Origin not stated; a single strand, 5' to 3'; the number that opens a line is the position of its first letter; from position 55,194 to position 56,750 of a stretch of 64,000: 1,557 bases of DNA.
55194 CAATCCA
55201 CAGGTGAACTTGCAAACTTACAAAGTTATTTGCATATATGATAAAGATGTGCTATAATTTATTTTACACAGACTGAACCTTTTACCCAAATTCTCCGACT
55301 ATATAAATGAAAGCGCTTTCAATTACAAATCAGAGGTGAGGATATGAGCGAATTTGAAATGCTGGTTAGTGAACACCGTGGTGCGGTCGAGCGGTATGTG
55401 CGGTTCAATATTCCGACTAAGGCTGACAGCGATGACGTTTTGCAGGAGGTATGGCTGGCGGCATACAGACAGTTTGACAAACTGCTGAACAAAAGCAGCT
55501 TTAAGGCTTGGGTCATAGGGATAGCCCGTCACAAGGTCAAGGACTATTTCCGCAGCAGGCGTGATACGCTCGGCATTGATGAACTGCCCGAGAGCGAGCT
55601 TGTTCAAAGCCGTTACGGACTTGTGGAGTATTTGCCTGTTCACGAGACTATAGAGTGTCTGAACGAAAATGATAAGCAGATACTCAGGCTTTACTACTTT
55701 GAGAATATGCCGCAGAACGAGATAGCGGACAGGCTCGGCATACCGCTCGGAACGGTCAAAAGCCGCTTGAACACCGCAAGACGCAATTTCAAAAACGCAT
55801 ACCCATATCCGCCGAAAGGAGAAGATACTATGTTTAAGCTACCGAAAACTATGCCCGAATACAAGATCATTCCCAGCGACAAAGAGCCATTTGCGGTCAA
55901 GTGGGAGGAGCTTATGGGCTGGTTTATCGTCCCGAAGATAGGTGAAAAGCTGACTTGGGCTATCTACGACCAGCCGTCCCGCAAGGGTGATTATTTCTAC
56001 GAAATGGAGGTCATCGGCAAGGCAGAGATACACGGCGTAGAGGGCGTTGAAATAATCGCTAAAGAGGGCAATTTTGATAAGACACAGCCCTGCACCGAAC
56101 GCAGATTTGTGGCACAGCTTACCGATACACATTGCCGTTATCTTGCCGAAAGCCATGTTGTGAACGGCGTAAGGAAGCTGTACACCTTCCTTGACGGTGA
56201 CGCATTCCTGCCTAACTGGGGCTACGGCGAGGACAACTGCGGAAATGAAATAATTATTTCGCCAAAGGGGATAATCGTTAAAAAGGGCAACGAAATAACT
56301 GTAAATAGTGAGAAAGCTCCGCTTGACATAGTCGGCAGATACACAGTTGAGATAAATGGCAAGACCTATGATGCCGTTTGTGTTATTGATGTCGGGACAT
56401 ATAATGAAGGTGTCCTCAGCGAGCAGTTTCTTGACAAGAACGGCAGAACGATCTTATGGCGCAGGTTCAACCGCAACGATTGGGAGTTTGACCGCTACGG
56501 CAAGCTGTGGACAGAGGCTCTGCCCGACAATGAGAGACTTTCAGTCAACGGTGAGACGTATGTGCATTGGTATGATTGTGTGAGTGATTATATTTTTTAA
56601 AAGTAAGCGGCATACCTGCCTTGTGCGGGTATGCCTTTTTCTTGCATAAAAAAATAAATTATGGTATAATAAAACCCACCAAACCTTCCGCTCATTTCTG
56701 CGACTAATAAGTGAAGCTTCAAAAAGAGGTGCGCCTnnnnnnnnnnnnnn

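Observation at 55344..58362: Tandemly duplicated ECF sigma factors with large, dissimilar C-terminal extensions and no anti-sigma partner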

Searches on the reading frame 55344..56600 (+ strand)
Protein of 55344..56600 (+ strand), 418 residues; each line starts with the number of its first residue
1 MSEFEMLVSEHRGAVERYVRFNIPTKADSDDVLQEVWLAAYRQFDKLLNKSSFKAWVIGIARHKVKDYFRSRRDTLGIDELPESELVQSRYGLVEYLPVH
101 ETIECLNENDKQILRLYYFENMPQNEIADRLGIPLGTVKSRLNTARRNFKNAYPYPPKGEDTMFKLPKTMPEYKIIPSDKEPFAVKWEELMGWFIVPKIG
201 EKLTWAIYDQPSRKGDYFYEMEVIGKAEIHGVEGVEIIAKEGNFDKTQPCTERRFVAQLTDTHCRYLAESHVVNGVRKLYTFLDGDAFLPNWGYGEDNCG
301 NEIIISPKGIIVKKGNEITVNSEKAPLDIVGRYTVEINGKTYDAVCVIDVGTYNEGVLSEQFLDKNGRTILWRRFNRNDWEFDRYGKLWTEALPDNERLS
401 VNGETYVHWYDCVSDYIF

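Call 3: search_protein_families(library=pfam, proteins=[window:55344-56597:+], max_evalue=1)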
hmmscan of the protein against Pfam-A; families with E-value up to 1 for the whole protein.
window:55344-56597:+ (418 aa): 7 families
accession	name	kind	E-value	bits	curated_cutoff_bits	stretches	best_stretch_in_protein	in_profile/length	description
PF04545.22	Sigma70_r4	-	6.9e-14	51.5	24.1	1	103-148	2-47/50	Sigma-70, region 4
PF04542.20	Sigma70_r2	-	4.1e-13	49.3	24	1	7-73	1-69/71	Sigma-70 region 2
PF08281.18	Sigma70_r4_2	-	1.1e-12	47.8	25.7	1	99-147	4-52/54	Sigma-70, region 4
PF13412.12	HTH_24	-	3.7e-05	23.7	21.9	1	106-143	1-39/48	Winged helix-turn-helix DNA-binding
PF07638.17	Sigma70_ECF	-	0.069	13.5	21.1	1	100-151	127-181/185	ECF sigma factor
PF02001.22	DUF134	-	0.082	13.9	27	1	107-152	36-81/98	Protein of unknown function DUF134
PF13384.12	HTH_23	-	0.099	12.9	24.6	1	112-140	9-36/50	Homeodomain-like domain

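Call 4: search_protein_families(library=ncbifam, proteins=[window:55344-56597:+], max_evalue=1)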
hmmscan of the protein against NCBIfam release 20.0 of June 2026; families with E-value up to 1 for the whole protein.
window:55344-56597:+ (418 aa): 102 families (the best 25 are shown)
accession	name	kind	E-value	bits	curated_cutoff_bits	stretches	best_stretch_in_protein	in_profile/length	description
TIGR02937.1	sigma70-ECF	superfamily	1e-23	83.7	42.9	1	3-151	2-163/165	sigma-70 family RNA polymerase sigma factor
NF007215.0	PRK09637.1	equivalog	1.2e-23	84.1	212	1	5-151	4-152/181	RNA polymerase sigma factor SigZ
TIGR02959.1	SigZ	equivalog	1.1e-22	80.6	168.65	1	9-151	2-146/170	RNA polymerase sigma factor SigZ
TIGR02989.1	Sig-70_gvs1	subfamily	1.7e-22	80.1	124.55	1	3-148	2-153/158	RNA polymerase sigma-70 factor, Rhodopirellula/Verrucomicrobium family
NF009174.0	PRK12522.1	equivalog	1.2e-19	71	217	1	4-151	5-165/175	RNA polymerase sigma factor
TIGR02983.1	SigE-fam_strep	subfamily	2.9e-19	69.5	141.55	1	2-151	6-156/162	SigE family RNA polymerase sigma factor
NF007227.0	PRK09645.1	subfamily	3.3e-19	69.4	202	1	4-152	15-169/177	sigma-70 family RNA polymerase sigma factor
NF009195.0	PRK12543.1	subfamily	3.6e-17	62.5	197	1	4-151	22-176/192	RNA polymerase sigma factor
NF009171.0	PRK12518.1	equivalog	1.3e-16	61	208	1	21-151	45-182/191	RNA polymerase sigma factor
TIGR02954.1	Sig70_famx3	hypoth_equivalog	3.5e-16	59.4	188.5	1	3-151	17-165/170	RNA polymerase sigma-70 factor, TIGR02954 family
TIGR02985.1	Sig70_bacteroi1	subfamily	7.1e-16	58.8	126.4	1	3-151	2-160/162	RNA polymerase sigma-70 factor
NF009166.1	PRK12513.1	equivalog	1.2e-15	57.8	206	1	3-151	23-184/193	RNA polymerase sigma factor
NF058625.1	sigma_PG0214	equivalog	6.2e-15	55.3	130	1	2-153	4-161/170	GFO_1088 family ECF-type sigma factor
NF008891.0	PRK11924.1-5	subfamily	9.8e-15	55.1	259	1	4-151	5-161/171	RNA polymerase sigma factor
NF007216.0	PRK09638.1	equivalog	1.7e-14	53.9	194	1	4-147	20-168/180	RNA polymerase sigma factor SigY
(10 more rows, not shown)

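Call 14: find_homologous_proteins(query=window:55344-56597:+)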
Query window:55344-56597:+ (418 aa): 4222 proteins with E <= 0.001 among 6389 candidates; the best 120 are listed.
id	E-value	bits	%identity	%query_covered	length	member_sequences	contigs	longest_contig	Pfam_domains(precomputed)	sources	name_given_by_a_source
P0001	1.2e-276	935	95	100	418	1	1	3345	PF04545.23,PF04542.21,PF08281.19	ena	-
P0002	3.0e-276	934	94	100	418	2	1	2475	PF04545.23,PF04542.21,PF08281.19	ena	-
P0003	7.9e-276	933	95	100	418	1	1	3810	PF04545.23,PF04542.21,PF08281.19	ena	-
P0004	2.1e-275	931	94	100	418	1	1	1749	PF04545.23,PF04542.21,PF08281.19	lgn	-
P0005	5.2e-266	900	90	100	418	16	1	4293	PF04545.23,PF04542.21,PF08281.19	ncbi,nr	ncbi:MAG: sigma-70 family RNA polymerase sigma factor [Ruminococcus sp.]|nr:sigma-70 family RNA poly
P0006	6.8e-266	900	90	100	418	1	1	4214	PF04545.23,PF04542.21,PF08281.19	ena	-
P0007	2.7e-265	898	90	100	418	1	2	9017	PF04545.23,PF04542.21,PF08281.19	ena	-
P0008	1.5e-262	889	89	100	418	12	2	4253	PF04545.23,PF04542.21,PF08281.19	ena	-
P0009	4.9e-262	887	89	100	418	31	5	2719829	PF04545.23,PF04542.21,PF08281.19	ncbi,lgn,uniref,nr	ncbi:RNA polymerase sigma factor [Ruminococcus albus]|uniref:Sigma-70 region 2 n=1 Tax=Ruminococcus 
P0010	1.1e-261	886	89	100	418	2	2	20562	PF04545.23,PF04542.21,PF08281.19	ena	-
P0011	2.2e-261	885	89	100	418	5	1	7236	PF04545.23,PF04542.21,PF08281.19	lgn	-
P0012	3.4e-254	861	86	100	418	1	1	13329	PF04545.23,PF04542.21,PF08281.19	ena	-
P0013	4.6e-252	854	89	96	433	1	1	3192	PF04545.23,PF04542.21,PF08281.19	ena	-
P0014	2.7e-249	845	86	100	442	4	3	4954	PF04545.23,PF04542.21,PF08281.19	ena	-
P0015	1.8e-229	780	76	100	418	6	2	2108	PF04545.23,PF04542.21,PF08281.19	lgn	-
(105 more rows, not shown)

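Call 18: find_encoding_contigs(protein=P0009, flank=8000, max_places=4)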
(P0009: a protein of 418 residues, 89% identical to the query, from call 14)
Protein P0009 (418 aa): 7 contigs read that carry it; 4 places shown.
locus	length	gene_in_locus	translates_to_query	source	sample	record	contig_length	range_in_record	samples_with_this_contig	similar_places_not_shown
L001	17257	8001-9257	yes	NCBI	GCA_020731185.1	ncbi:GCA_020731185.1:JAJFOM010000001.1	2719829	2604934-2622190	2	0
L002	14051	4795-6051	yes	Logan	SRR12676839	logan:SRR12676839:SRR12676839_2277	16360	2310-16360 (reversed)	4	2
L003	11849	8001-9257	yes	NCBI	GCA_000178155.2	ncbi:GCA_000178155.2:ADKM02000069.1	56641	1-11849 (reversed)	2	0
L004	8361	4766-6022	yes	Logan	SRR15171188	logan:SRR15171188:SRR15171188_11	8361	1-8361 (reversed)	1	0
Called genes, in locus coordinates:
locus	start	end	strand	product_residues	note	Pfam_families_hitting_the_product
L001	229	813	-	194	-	PF01810:LysE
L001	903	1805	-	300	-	PF00126:HTH_1, PF03466:LysR_substrate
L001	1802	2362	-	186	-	PF02525:Flavodoxin_2, PF03358:FMN_red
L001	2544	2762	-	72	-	PF20648:DUF6809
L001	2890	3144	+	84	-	-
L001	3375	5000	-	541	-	PF00239:Resolvase, PF07508:Recombinase, PF13408:Zn_ribbon_recom (weak)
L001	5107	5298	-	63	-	-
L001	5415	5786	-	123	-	-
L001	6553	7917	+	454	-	PF19553:DUF6076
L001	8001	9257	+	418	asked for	PF04542:Sigma70_r2, PF04545:Sigma70_r4, PF08281:Sigma70_r4_2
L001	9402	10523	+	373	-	PF01381:HTH_3, PF12844:HTH_19 (faint), PF13560:HTH_31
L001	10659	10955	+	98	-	PF04542:Sigma70_r2 (weak)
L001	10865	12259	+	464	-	PF04545:Sigma70_r4, PF08281:Sigma70_r4_2, PF13384:HTH_23 (faint)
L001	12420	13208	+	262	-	PF01381:HTH_3, PF12844:HTH_19 (weak), PF13560:HTH_31 (weak), PF13428:TPR_14 (faint)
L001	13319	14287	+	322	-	PF05598:DUF772, PF01609:DDE_Tnp_1, PF13612:DDE_Tnp_1_3, PF13751:DDE_Tnp_1_6 (weak)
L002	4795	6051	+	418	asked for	PF04542:Sigma70_r2, PF04545:Sigma70_r4, PF08281:Sigma70_r4_2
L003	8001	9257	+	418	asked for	PF04542:Sigma70_r2, PF04545:Sigma70_r4, PF08281:Sigma70_r4_2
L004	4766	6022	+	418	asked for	PF04542:Sigma70_r2, PF04545:Sigma70_r4, PF08281:Sigma70_r4_2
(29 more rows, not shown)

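Call 37: search_protein_families(library=padloc, proteins=[window:55344-56597:+], max_evalue=0.1)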
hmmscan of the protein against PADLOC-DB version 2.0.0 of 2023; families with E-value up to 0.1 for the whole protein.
window:55344-56597:+ (418 aa): 2 families
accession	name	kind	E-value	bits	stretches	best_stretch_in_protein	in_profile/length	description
PDLC01438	Csa3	-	0.037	12.1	1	106-165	146-200/305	"CAS-I,CAS-II,CAS-III,CAS-IV,CAS-V,CAS-VI; associated_signaling"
PDLC01858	CARF3--CARF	-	0.041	11.8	0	106-143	142-179/204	-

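Call 59: find_related_loci(query=A5, collection=genome_contigs, flank=6000)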
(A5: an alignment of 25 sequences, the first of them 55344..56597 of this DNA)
Query A5 (418 aa) in genome_contigs; peptide patterns used: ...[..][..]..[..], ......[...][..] (x = any residue, [..] = any of these).
598 stretches matched a pattern (row limit reached: there are more); 574 encode a relative of the query (tblastn E <= 1e-3); the best 80 are kept; 80 distinct loci.
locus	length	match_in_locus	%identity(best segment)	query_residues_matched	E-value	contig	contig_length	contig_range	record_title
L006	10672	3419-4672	91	1-418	0e+0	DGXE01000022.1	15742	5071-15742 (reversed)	MAG TPA_asm: Ruminococcus sp. UBA4240 UBA4240_contig_34446, whole genome shotgun sequence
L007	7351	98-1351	88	1-418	0e+0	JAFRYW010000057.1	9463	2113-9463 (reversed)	MAG: Ruminococcus sp. isolate RGIG2923 Goat_Omasum.Co__c550718, whole genome shotgun sequence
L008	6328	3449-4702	91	1-418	0e+0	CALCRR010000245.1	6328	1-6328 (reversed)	MAG TPA_asm: uncultured Ruminococcus sp. isolate ERR1278105_bin.198_CONCOCT_v1.1_MAG genome assembly, contig: ERZ842401.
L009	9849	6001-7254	89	1-418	0e+0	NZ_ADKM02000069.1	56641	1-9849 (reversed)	Ruminococcus albus 8 contig00042, whole genome shotgun sequence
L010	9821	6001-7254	74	1-418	0e+0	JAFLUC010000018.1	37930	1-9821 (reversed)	MAG: Oscillospiraceae bacterium isolate HAN069 Seq18, whole genome shotgun sequence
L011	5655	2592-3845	75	1-418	0e+0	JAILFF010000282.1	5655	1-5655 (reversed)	MAG: Ruminococcus sp. isolate RUI065 k141_11987016_flag=0_multi=7.7169_len=5655, whole genome shotgun sequence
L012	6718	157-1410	71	1-418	0e+0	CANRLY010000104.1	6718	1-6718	MAG: uncultured Clostridia bacterium isolate Lapin-030__bin75 genome assembly, contig: Lapin-030__NODE_14354_length_6718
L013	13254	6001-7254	70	1-418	0e+0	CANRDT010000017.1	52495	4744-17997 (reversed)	MAG: uncultured Ruminococcus sp. isolate Lapin-026__bin116 genome assembly, contig: Lapin-026__NODE_643_length_52495_cov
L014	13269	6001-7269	65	1-418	0e+0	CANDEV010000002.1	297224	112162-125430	MAG TPA_asm: uncultured Clostridia bacterium isolate ERR6760055_bin.29_metawrap_v1.3_MAG genome assembly, contig: ERZ128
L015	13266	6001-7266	60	1-418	1e-174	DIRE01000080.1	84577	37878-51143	MAG TPA_asm: Clostridiaceae bacterium UBA5444 UBA5444_contig_4509, whole genome shotgun sequence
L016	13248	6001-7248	59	1-418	4e-174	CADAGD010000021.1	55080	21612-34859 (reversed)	MAG: uncultured Clostridiales bacterium isolate RUG13271 genome assembly, contig: RUG13271_asm_21, whole genome shotgun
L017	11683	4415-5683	60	1-418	2e-173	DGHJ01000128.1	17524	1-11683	MAG TPA_asm: Oscillospiraceae bacterium UBA3851 UBA3851_contig_18696, whole genome shotgun sequence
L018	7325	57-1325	61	1-418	4e-173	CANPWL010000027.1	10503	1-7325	MAG: uncultured Clostridia bacterium isolate Lapin-004__bin14 genome assembly, contig: Lapin-004__NODE_8610_length_10503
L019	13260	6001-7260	60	3-418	9e-173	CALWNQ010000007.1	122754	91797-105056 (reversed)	MAG: uncultured Clostridia bacterium isolate BRZ_CE__bin104 genome assembly, contig: BRZ_CE__NODE_276_length_122754_cov_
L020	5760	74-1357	60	1-418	7e-175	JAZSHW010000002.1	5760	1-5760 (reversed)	MAG: Ruminiclostridium sp. isolate T1900044574_TS20190040.MAGScoT_cleanbin_000017 SGB_473_k141_1856078, whole genome sho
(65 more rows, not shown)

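Call 83: list_cluster_members(proteins=[P0009, P0005, P0133, P0134, P0126, window:55344-56597:+, window:56737-58359:+])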
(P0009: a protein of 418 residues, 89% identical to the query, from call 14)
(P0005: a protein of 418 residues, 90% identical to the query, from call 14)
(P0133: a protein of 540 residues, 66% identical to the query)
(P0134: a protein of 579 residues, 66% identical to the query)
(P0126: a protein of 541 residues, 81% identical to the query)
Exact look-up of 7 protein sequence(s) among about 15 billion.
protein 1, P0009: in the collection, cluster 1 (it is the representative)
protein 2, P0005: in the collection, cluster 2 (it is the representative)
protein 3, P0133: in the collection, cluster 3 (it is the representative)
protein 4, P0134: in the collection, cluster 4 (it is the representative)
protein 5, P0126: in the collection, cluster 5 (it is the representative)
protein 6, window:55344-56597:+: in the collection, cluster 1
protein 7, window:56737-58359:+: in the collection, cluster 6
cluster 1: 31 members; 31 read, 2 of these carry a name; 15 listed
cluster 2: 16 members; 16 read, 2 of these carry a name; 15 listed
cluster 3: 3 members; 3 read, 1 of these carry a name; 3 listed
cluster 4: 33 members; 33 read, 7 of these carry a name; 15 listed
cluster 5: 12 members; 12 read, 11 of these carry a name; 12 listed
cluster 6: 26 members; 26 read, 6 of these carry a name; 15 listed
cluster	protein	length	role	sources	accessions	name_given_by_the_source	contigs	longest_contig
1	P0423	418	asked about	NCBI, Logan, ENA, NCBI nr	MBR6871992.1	MAG: sigma-70 family RNA polymerase sigma factor [Ruminococcus sp.] | sigma-70 family RNA polymerase sigma factor [Ruminococcus sp.]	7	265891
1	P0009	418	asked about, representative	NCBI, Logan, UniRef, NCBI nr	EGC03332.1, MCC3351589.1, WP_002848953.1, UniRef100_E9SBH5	RNA polymerase sigma factor [Ruminococcus albus] | Sigma-70 region 2 n=1 Tax=Ruminococcus albus 8 TaxID=246199 RepID=E9SBH5_RUMAL | sigma-70 family RNA polymerase sigma factor [Ruminococcus albus]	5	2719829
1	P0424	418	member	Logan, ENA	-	-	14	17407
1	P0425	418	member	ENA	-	-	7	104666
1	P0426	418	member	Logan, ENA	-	-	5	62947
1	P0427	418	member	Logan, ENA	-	-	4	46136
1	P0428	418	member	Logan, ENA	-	-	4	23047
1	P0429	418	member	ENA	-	-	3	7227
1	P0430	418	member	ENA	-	-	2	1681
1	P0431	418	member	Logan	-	-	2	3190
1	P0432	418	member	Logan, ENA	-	-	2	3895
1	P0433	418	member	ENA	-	-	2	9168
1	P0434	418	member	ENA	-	-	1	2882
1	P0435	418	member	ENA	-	-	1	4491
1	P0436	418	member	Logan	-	-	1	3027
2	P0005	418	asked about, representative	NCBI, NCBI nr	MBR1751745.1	MAG: sigma-70 family RNA polymerase sigma factor [Ruminococcus sp.] | sigma-70 family RNA polymerase sigma factor [Ruminococcus sp.]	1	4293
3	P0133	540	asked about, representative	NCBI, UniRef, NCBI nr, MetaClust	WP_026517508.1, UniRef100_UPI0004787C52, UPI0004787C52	RNA polymerase sigma factor [Butyrivibrio sp. MC2021] | RNA polymerase sigma factor n=1 Tax=Butyrivibrio sp. MC2021 TaxID=1408306 ... | status=active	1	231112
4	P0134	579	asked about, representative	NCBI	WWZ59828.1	RNA polymerase sigma factor [Butyrivibrio fibrisolvens]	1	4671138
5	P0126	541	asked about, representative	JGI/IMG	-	RNA polymerase sigma-70 factor (ECF subfamily)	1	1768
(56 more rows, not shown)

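Call 92: find_encoding_contigs(protein=window:55344-56600:+, flank=9000, max_places=6)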
Protein window:55344-56600:+ (418 aa): 10 contigs read that carry it; 5 places shown.
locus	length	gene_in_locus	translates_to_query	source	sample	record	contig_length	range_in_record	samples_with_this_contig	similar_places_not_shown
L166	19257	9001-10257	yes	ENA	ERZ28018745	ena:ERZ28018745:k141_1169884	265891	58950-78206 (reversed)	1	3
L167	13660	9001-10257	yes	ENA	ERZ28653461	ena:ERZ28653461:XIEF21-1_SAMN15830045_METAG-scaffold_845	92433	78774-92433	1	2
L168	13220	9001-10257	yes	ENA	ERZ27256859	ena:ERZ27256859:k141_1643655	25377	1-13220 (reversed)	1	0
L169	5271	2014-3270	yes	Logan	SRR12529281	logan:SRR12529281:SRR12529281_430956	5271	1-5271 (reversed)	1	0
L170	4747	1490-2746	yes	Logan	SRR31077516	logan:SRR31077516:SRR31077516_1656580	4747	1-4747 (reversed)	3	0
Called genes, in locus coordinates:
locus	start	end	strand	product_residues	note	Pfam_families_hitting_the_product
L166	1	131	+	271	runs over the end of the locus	PF01177:Asp_Glu_race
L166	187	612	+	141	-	PF09148:DUF1934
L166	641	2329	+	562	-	PF03485:Arg_tRNA_synt_N, PF01921:tRNA-synt_1f (faint), PF00750:tRNA-synt_1d, PF09334:tRNA-synt_1g (faint), PF05746:DALR_1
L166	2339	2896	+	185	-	-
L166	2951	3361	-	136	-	PF03061:4HBT (weak)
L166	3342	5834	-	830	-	PF09586:YfhO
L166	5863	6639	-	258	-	PF02585:PIG-L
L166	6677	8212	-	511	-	PF01087:GalP_UDP_transf, PF02744:GalP_UDP_tr_C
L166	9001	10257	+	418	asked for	PF04542:Sigma70_r2, PF04545:Sigma70_r4, PF08281:Sigma70_r4_2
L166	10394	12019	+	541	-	PF04542:Sigma70_r2, PF08281:Sigma70_r4_2, PF04545:Sigma70_r4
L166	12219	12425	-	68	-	-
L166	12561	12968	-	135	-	PF19514:MobC_2 (weak), PF21983:NikA-like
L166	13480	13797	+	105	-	-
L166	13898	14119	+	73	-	-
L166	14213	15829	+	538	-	PF00239:Resolvase, PF07508:Recombinase, PF13408:Zn_ribbon_recom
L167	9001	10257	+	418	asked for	PF04542:Sigma70_r2, PF04545:Sigma70_r4, PF08281:Sigma70_r4_2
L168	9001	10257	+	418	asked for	PF04542:Sigma70_r2, PF04545:Sigma70_r4, PF08281:Sigma70_r4_2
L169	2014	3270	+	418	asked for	PF04542:Sigma70_r2, PF04545:Sigma70_r4, PF08281:Sigma70_r4_2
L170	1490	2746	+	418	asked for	PF04542:Sigma70_r2, PF04545:Sigma70_r4, PF08281:Sigma70_r4_2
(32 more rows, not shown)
